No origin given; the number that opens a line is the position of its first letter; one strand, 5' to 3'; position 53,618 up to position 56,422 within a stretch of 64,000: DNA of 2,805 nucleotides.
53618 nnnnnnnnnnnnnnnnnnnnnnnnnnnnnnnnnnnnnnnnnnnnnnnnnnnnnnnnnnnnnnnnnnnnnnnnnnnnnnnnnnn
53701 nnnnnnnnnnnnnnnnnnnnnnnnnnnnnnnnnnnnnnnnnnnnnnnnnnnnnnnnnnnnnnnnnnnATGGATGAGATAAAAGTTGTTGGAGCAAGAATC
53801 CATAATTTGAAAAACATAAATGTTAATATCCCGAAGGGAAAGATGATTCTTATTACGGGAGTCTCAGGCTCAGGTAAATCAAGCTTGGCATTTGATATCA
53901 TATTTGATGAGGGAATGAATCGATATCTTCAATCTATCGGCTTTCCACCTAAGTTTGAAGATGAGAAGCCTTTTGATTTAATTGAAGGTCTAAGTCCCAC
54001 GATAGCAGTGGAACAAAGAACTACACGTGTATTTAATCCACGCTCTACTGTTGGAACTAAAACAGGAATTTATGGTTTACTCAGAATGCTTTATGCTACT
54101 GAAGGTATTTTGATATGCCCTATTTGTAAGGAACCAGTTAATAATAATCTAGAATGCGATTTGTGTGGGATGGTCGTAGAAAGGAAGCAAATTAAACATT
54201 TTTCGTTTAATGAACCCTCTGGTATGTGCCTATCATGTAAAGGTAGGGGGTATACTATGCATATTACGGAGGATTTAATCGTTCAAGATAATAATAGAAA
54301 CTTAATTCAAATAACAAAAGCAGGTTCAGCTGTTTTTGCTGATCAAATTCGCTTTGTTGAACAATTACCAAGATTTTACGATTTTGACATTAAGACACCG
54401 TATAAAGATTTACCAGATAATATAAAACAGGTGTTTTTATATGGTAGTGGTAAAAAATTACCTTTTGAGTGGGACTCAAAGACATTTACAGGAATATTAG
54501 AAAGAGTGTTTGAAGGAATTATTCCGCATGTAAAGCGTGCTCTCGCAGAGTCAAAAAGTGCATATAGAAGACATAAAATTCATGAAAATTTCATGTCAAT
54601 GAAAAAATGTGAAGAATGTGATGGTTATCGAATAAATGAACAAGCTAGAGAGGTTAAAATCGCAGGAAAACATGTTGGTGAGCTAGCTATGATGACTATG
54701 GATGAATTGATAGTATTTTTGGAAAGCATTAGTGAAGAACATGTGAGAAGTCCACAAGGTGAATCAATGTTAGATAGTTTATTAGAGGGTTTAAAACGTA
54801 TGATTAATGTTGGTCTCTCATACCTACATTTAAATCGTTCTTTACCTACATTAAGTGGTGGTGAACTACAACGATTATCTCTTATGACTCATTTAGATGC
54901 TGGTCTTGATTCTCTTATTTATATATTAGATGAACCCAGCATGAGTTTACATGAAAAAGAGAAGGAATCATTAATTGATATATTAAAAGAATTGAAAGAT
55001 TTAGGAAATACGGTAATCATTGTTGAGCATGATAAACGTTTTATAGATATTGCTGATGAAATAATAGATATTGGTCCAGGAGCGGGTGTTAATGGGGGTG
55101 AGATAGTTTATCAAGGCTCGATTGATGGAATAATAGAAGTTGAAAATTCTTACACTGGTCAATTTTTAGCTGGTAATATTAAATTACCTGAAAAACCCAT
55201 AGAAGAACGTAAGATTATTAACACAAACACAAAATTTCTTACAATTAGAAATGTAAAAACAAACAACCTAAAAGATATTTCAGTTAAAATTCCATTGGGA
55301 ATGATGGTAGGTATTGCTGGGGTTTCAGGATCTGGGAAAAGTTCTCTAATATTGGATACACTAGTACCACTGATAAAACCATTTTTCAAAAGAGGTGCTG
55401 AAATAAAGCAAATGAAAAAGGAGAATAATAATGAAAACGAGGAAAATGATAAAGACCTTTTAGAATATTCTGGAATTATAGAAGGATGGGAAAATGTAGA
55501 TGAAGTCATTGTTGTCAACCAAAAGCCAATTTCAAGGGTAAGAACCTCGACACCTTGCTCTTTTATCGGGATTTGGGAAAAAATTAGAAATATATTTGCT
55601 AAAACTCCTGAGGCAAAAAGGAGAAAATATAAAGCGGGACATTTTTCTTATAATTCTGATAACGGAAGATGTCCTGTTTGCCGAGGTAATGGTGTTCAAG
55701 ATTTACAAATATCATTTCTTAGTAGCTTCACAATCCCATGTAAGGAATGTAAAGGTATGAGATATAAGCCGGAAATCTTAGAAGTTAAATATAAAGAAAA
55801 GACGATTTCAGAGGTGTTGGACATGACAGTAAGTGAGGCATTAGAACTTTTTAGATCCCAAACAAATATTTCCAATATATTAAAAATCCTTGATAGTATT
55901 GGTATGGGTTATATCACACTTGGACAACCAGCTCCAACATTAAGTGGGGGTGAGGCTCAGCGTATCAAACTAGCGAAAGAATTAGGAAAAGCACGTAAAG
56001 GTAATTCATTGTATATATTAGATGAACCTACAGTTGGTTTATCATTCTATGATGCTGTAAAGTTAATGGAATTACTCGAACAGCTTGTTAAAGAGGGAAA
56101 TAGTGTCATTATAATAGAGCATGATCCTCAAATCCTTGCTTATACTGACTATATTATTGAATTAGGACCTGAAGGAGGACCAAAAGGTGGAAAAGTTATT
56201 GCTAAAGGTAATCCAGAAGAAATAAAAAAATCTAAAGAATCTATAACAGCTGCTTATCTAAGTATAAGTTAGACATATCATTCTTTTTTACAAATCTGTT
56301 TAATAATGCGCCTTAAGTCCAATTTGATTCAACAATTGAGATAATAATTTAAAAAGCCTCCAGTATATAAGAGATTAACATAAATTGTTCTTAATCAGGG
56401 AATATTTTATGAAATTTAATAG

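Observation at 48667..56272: Seven-gene operon of mostly uncharacterised families: PadR, 2x BtrH_N/DUF4872-like, alpha/alpha-toroid-like, DUF3795-like, SAM-MTase, UvrB-domain-less UvrA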

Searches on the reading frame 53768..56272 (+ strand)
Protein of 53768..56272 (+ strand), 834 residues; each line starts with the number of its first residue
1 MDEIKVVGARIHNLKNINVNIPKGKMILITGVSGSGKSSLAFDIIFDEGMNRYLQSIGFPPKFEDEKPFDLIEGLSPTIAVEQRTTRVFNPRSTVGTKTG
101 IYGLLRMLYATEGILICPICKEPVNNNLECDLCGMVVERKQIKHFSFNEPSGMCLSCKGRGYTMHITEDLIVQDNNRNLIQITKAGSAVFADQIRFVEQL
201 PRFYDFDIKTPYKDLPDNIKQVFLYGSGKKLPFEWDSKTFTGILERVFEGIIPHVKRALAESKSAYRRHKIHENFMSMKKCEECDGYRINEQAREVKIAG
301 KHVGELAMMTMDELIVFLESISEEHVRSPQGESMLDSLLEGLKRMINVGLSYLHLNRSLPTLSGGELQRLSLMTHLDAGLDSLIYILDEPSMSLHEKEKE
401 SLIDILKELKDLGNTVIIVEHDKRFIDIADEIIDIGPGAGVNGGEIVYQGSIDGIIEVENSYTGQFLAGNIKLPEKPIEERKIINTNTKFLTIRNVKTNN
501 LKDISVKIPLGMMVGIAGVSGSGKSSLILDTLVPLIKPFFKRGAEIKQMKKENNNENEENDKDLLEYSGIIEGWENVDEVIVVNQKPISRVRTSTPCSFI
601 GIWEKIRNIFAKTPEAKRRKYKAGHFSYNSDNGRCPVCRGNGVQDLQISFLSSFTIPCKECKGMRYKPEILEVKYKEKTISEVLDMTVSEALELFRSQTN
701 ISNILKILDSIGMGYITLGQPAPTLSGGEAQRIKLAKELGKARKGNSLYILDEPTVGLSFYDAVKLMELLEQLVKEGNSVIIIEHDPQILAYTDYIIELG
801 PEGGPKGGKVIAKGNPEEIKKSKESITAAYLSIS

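Call 3: search_protein_families(library=pfam, proteins=[window:53768-56272:+], max_evalue=0.01)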
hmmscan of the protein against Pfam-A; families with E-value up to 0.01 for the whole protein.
window:53768-56272:+ (834 aa): 16 families
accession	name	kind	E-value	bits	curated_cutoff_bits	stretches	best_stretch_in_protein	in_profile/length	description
PF00005.33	ABC_tran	-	4e-22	79.7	25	3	685-755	73-136/137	ABC transporter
PF17755.6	UvrA_DNA-bind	-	1.5e-15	57.9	23.2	1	194-272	30-109/110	UvrA DNA-binding domain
PF02463.25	SMC_N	-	2.7e-11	43.7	40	1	287-435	135-211/220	RecF/RecN/SMC N terminal domain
PF13555.12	AAA_29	-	9.1e-07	29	27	0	20-40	18-38/61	P-loop containing region of AAA domain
PF20703.3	nSTAND1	-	3.1e-06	27.5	27.1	0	512-544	34-60/379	Novel STAND NTPase 1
PF13304.12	AAA_21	-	4e-06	27.5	27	0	358-419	234-296/304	AAA domain, putative AbiEii toxin, Type IV TA system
PF13191.12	AAA_16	-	5.4e-05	24.2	32.6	0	18-41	18-41/167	AAA ATPase domain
PF00684.25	DnaJ_CXXCXGXG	-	5.9e-05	23.7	32.7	0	632-664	15-50/65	DnaJ central domain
PF03193.22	RsgA_GTPase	-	0.0001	22.7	30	0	483-528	79-123/174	RsgA GTPase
PF13479.12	AAA_24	-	0.00078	19.8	27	0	24-43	2-21/195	AAA domain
PF13238.12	AAA_18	-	0.0012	19.7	29.4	0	27-41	1-15/128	AAA domain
PF13481.12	AAA_25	-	0.0017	18.5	27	0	20-45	29-54/195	AAA domain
PF06745.19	ATPase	-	0.0022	17.9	26.6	0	18-43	13-38/231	KaiC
PF20720.3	nSTAND3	-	0.0041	17.3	27.2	0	23-46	16-39/155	Novel STAND NTPase 3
PF01443.25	Viral_helicase1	-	0.0057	16.9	21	0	516-538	3-27/228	Viral superfamily 1 RNA helicase core domain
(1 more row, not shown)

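Call 4: search_protein_families(library=ncbifam, proteins=[window:53768-56272:+], max_evalue=0.01)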
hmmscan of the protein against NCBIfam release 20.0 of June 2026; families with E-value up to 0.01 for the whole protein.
window:53768-56272:+ (834 aa): 191 families (the best 25 are shown)
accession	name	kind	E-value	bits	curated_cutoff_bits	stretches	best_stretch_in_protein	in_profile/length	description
NF001503.0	PRK00349.1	equivalog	3.6e-263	875.9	1147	2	126-832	251-938/943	excinuclease ABC subunit UvrA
TIGR00630.1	uvra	equivalog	2.2e-258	860.2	729.8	2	128-819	251-923/924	excinuclease ABC subunit UvrA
NF001885.0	PRK00635.1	equivalog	1.7e-169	565.8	3054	2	145-824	262-909/1809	excinuclease ABC subunit A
TIGR03608.1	L_ocin_972_ABC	subfamily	3.9e-39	134.3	254.85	4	678-799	91-206/206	putative bacteriocin export ABC transporter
TIGR02857.1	CydD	equivalog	1.2e-35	123.5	435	4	702-799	435-529/529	thiol reductant ABC exporter subunit CydD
TIGR04521.1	ECF_ATPase_2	equivalog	1.2e-33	116.4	330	4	703-832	123-245/279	energy-coupling factor transporter ATPase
NF010068.0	PRK13548.1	equivalog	4.5e-33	114.4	261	3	680-829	96-239/261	heme ABC transporter ATP-binding protein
NF007826.0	PRK10535.1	equivalog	1.5e-32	112.7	966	3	706-818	127-229/648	macrolide ABC transporter ATP-binding protein/permease MacB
NF040873.1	AztA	equivalog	3.8e-32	111.4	220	2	680-797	74-189/191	zinc ABC transporter ATP-binding protein AztA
TIGR02673.1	FtsE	equivalog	6.3e-31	107.7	264.85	3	700-792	114-202/214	cell division ATP-binding protein FtsE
TIGR02982.1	heterocyst_DevA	subfamily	4.5e-30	104.9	295.8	2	346-438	127-217/220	ABC exporter ATP-binding subunit, DevA family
TIGR02315.1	ABC_phnC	equivalog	5.3e-29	101.3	266.1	4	687-821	110-235/243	phosphonate ABC transporter ATP-binding protein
TIGR01842.1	type_I_sec_PrtD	subfamily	7.5e-28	97.4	510.15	4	701-799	430-526/544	type I secretion system permease/ATPase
TIGR04520.1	ECF_ATPase_1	equivalog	8.8e-28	97.5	315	3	702-832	115-236/269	energy-coupling factor transporter ATPase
NF000355.4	ribo_prot_ABC_F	equivalog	1.1e-27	97.1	380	2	674-790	379-489/499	ribosomal protection-like ABC-F family protein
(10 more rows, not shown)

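Call 19: search_solved_structures(query=window:53768-56272:+, max_evalue=1e-20, show_alignments=1)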
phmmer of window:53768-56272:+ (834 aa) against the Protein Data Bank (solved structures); distinct sequences matched with E-value up to 1e-20: 11.
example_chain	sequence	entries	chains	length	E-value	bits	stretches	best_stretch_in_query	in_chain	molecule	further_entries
9gxk_A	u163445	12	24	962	3.6e-202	677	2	108-831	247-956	UvrABC system protein A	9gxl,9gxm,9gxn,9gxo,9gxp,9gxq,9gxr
2r6f_A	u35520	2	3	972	8.9e-202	675.8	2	129-831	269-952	Excinuclease ABC subunit A | Excinuclease ABC, A subunit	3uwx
9gxu_A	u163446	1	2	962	2e-201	674.6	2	108-831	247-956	UvrABC system protein A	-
9gxw_A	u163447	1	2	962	2.2e-201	674.5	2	108-831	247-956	UvrABC system protein A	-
3pih_A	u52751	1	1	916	3.5e-201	673.8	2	125-831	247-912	UvrABC system protein A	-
9ga5_A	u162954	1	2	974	7.9e-182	609.8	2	58-831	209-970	UvrABC system protein A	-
3zqj_A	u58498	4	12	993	8.7e-182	609.6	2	58-831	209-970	UVRABC SYSTEM PROTEIN A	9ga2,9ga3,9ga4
6n9l_A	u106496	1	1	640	1.7e-174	585.5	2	297-831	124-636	UvrABC system protein A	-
3ux8_A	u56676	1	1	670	1.2e-172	579.4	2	298-831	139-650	Excinuclease ABC, A subunit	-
2vf7_A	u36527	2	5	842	1.8e-149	502.7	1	4-832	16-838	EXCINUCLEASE ABC, SUBUNIT A. | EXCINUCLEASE ABC SUBUNIT A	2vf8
7sh1_A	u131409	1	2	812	2e-132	446.4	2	2-529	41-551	Excinuclease ABC subunit UvrA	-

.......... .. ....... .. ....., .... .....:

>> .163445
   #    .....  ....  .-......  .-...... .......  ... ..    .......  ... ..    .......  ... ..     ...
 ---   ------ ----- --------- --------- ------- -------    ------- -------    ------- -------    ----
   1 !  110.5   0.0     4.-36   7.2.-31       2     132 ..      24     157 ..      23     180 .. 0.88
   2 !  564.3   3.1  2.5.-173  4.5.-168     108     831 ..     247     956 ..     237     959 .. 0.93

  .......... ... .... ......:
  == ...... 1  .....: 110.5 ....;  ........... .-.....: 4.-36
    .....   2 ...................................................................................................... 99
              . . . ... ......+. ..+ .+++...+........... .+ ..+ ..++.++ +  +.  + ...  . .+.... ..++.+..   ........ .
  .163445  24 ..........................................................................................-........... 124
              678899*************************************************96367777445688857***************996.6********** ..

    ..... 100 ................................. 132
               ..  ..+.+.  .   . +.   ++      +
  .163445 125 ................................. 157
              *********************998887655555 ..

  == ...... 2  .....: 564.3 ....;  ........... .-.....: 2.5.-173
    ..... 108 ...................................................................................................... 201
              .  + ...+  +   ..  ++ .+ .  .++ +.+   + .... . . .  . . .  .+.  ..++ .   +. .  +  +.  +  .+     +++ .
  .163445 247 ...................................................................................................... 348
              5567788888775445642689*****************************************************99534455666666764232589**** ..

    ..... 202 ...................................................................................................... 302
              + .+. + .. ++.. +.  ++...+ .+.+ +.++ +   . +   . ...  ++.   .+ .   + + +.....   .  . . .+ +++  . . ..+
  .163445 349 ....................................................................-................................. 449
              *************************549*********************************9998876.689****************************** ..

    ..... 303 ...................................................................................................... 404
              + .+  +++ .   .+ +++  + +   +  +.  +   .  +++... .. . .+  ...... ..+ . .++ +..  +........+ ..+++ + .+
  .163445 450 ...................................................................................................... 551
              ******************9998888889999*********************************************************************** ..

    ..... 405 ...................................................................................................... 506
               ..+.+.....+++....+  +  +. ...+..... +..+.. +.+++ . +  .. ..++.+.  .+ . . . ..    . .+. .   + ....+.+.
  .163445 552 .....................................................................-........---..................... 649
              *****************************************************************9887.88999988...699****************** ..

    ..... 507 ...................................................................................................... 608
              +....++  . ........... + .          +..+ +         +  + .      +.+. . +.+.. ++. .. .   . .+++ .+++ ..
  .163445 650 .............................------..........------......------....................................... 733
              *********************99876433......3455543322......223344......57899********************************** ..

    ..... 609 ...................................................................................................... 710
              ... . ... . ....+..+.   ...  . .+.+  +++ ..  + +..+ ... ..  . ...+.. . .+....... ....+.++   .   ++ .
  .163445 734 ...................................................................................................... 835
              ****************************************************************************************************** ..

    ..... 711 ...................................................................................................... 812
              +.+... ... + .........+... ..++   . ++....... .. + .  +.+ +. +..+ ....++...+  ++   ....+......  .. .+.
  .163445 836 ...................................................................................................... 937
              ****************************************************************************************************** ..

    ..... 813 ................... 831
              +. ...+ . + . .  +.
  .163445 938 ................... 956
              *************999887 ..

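Call 23: search_protein_families(library=padloc, proteins=[window:53768-56272:+], max_evalue=0.001)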
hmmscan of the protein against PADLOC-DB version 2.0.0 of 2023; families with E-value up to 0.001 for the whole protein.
window:53768-56272:+ (834 aa): 17 families
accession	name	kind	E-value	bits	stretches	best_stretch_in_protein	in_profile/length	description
PDLC04135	mad3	-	2.1e-75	252.6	2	491-831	5-368/374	mads_3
PDLC04140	mad8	-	2.7e-34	117.1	2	10-424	9-235/314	mads_8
PDLC00289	PtuA1|PtuA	-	2.7e-07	28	0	380-422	248-288/404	AAA ATPase domain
PDLC00285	PtuA1|PtuA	-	3.4e-06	24.5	1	269-410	181-312/432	AAA ATPase domain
PDLC04164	AriA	-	5.2e-06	24.2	0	359-417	169-228/253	-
PDLC02980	AriA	-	2e-05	22.7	0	734-791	247-304/304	-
PDLC04242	PDC-M01A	-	2.1e-05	20.9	0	724-784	403-463/566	-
PDLC02335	AbiLi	-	3.8e-05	20.9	0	323-427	154-242/326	AbiLi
PDLC03878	NsnB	-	4.3e-05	21.4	0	493-532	2-42/345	-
PDLC04032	PD-T4-4_A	-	4.7e-05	20.5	0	381-423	347-388/474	-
PDLC00273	PtuA1|PtuA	-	7e-05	20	1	347-419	188-261/375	AAA ATPase domain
PDLC02914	ATPase-Toprim_I-B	-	0.00014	19.2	0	725-790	185-248/443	-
PDLC00266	PtuA1|PtuA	-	0.00028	18.3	0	381-408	334-360/483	AAA ATPase domain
PDLC02350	AbiO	-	0.0006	16.7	0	17-45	186-213/468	AbiO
PDLC04680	PDC-M49A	-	0.00067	16.4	0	714-789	528-602/674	-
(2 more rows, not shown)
